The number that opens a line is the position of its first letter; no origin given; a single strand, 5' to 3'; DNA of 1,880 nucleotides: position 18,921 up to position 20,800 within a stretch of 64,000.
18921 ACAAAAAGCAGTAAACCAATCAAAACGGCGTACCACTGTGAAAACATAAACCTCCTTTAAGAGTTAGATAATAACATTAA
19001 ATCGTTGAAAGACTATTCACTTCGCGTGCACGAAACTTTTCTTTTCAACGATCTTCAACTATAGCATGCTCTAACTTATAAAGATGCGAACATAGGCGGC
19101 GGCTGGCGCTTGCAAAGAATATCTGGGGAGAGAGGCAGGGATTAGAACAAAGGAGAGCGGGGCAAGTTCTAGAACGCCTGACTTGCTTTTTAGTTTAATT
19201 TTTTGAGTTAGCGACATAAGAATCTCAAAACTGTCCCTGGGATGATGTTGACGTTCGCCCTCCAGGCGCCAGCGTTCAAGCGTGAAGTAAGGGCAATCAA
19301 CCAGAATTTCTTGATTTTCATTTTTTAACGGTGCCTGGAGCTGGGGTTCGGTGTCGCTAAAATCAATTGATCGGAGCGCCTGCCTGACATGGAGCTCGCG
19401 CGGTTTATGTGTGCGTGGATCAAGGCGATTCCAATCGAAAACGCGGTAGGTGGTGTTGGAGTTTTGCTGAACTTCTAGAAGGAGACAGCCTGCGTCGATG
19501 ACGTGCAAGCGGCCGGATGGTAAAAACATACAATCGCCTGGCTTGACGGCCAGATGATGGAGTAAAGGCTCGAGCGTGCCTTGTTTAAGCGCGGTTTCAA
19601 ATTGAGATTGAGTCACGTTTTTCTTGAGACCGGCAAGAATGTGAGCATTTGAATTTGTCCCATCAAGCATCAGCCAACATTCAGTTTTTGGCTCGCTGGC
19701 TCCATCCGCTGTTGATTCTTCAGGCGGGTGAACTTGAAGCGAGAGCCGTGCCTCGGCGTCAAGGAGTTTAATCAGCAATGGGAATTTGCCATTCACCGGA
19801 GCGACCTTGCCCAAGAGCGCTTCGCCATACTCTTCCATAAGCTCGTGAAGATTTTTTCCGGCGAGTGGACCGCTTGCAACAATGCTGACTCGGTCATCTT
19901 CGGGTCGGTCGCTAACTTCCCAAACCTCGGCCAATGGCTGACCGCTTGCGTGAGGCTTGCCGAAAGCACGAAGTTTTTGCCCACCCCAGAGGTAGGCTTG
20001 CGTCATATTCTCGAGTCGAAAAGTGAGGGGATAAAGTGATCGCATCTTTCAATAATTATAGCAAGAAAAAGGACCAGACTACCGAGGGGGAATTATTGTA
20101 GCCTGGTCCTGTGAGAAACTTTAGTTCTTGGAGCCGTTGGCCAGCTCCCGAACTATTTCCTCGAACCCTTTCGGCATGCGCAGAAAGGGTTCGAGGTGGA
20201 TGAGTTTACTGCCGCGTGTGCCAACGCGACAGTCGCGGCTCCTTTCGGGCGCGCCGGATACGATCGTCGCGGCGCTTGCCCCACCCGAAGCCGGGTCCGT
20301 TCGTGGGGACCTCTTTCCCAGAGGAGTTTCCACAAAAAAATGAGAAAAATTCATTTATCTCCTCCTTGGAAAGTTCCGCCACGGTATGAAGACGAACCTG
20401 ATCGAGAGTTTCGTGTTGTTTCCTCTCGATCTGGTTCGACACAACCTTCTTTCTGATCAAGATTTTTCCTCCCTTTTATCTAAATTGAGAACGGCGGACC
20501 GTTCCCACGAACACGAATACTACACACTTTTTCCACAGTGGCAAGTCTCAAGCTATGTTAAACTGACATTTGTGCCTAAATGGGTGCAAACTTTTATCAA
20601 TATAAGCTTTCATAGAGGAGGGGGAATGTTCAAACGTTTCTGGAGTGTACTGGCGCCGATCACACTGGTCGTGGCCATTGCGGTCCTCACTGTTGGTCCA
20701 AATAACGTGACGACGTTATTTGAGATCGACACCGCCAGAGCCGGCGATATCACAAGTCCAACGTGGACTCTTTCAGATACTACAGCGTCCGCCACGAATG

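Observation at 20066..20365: GC-rich, palindrome-dense element upstream of manA carrying a perfect RBS, a 77-aa atypical ORF and an intrinsic terminator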

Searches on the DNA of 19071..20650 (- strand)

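Call 4: search_rna_families(source=window, start=19950, end=20650, threshold=evalue, max_evalue=10, show_alignments=3)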
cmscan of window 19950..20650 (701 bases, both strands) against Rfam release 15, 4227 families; matches with E-value up to 10: 4.
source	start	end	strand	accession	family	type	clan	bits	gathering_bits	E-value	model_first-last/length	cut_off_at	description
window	20270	20325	+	RF03033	NLPC-P60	Cis-reg;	-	18.7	53.7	1.3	1-96/96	no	NLPC-P60 RNA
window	19998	20114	+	RF02618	SSRC34_2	Gene; sRNA;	-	17.9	48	3.4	1-125/125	no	Streptococcus sRNA 34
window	20389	20446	-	RF01701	Cyano-1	Gene; sRNA;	-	16.7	41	5.4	1-69/69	no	Cyano-1 RNA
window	20373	20493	+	RF00067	SNORD15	Gene; snRNA; snoRNA; CD-box;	CL00045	13.5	75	2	1-146/146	no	Small nucleolar RNA SNORD15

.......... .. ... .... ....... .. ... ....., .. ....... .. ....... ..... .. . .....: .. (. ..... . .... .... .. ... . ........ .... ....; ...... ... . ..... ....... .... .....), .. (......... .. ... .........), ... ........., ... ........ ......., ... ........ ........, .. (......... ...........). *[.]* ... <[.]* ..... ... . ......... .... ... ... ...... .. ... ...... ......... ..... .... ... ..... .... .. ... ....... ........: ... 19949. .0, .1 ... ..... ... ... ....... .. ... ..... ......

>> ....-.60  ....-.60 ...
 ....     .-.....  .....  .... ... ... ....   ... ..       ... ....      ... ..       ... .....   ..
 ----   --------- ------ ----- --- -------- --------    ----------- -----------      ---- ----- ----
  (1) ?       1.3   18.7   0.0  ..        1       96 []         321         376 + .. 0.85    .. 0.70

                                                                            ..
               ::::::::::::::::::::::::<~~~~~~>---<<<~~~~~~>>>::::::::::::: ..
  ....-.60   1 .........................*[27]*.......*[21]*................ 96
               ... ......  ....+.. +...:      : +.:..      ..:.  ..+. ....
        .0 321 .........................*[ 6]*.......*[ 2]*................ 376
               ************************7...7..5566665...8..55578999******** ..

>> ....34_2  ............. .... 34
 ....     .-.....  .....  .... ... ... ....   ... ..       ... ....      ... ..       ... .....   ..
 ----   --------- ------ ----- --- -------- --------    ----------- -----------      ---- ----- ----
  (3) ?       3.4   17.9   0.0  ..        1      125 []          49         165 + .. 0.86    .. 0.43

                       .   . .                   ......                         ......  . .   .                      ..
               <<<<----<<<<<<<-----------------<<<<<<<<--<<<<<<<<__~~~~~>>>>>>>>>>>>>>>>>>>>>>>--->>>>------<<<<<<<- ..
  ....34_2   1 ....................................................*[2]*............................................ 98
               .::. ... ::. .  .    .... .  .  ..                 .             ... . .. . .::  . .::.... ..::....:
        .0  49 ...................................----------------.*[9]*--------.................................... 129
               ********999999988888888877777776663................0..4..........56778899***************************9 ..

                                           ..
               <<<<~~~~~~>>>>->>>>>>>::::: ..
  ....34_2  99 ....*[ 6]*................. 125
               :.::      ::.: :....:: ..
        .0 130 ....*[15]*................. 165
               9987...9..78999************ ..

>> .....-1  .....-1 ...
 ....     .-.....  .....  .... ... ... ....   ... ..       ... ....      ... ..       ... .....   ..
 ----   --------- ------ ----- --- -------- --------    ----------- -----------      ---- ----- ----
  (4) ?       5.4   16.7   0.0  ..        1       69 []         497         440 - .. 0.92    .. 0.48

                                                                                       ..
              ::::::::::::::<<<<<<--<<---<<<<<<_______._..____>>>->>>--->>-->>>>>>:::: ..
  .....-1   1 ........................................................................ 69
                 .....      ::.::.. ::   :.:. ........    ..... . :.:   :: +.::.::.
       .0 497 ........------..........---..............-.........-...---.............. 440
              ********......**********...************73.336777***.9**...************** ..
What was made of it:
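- On manA RNA motif / any Rfam family: Positions 19950-20650 at E <= 10 gave four weak chance-level hits scoring 13-19 bits against gathering scores of 41-75, and none was manA, a riboswitch, RNase P, SRP, 6S or tmRNA (call 4).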

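Call 38: search_dna_similar(query=window:20046-20530:-, collection=phages, mode=distant, max_evalue=0.1)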
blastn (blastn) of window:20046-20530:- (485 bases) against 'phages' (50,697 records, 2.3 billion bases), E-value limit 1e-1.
No match.

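Call 39: search_dna_similar(query=window:20046-20530:-, collection=plasmids, mode=distant, max_evalue=0.1)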
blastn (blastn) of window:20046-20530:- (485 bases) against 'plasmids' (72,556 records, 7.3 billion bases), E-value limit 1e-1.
No match.
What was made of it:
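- No match in the phage or plasmid collections (calls 38, 39).
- Tried and rejected: blastn against phages and plasmids: no match (calls 38, 39).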

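Call 84: search_rna_families(sources=[L001, L008, L009, L010, L011, L012, L014], threshold=gathering)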
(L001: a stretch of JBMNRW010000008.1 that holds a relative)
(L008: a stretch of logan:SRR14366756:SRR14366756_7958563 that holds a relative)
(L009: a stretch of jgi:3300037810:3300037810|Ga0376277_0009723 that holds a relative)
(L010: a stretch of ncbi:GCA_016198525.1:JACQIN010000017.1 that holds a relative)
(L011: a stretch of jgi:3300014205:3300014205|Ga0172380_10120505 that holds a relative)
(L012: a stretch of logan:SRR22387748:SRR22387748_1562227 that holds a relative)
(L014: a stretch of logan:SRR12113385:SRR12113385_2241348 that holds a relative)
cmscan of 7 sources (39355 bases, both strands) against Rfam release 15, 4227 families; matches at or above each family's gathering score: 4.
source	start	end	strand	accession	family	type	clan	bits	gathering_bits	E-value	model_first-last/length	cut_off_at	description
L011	469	539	-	RF00005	tRNA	Gene; tRNA;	CL00001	65.8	29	2.8e-12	1-71/71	no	tRNA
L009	3484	3554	-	RF00005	tRNA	Gene; tRNA;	CL00001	64.4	29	6.6e-12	1-71/71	no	tRNA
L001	797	867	-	RF00005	tRNA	Gene; tRNA;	CL00001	60.2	29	9.5e-11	1-71/71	no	tRNA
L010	3137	3207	-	RF00005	tRNA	Gene; tRNA;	CL00001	59.5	29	1.5e-10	1-71/71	no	tRNA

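Call 87: search_rna_families(source=L011, start=150, end=700, threshold=evalue, max_evalue=1)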
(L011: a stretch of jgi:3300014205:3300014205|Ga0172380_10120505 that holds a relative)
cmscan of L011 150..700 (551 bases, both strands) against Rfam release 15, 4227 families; matches with E-value up to 1: 10.
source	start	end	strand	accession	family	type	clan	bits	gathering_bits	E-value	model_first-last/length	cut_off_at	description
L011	469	539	-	RF00005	tRNA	Gene; tRNA;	CL00001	65.8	29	3.9e-14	1-71/71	no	tRNA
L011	225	271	-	RF04343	Plastid-psbA-2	Cis-reg;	CL00153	36.7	55.8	1.7e-05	1-60/60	no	Plastid-psbA-2 3UTR RNA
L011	228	274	+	RF03994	mir-7558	Gene; miRNA;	-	25.5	80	0.012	1-51/51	no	mir-7558 microRNA precursor family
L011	432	506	-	RF00106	RNAI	Gene; antisense;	-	25.4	47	0.014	1-102/102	no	RNAI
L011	181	268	+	RF02713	MCS4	Gene; sRNA;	-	24.8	56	0.25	1-123/123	no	Mycoplasma sRNA MCS4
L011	624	667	+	RF03278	mir-980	Gene; miRNA;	-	23.3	47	0.01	1-80/80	no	mir-980 microRNA precursor family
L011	433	462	-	RF02066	STnc320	Gene; sRNA;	-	22.3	50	0.088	20-49/55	no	Salmonella enterica sRNA STnc320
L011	227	273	-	RF03469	mir-1179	Gene; miRNA;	-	21.9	80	0.07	1-82/82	no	mir-1179 microRNA precursor family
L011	229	272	+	RF03630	mir-2818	Gene; miRNA;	-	21.4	90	0.069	6-54/60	no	mir-2818 microRNA precursor family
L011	599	700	+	RF01702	Cyano-2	Gene; sRNA;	-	13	40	0.74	1-115/204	3'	Cyano-2 RNA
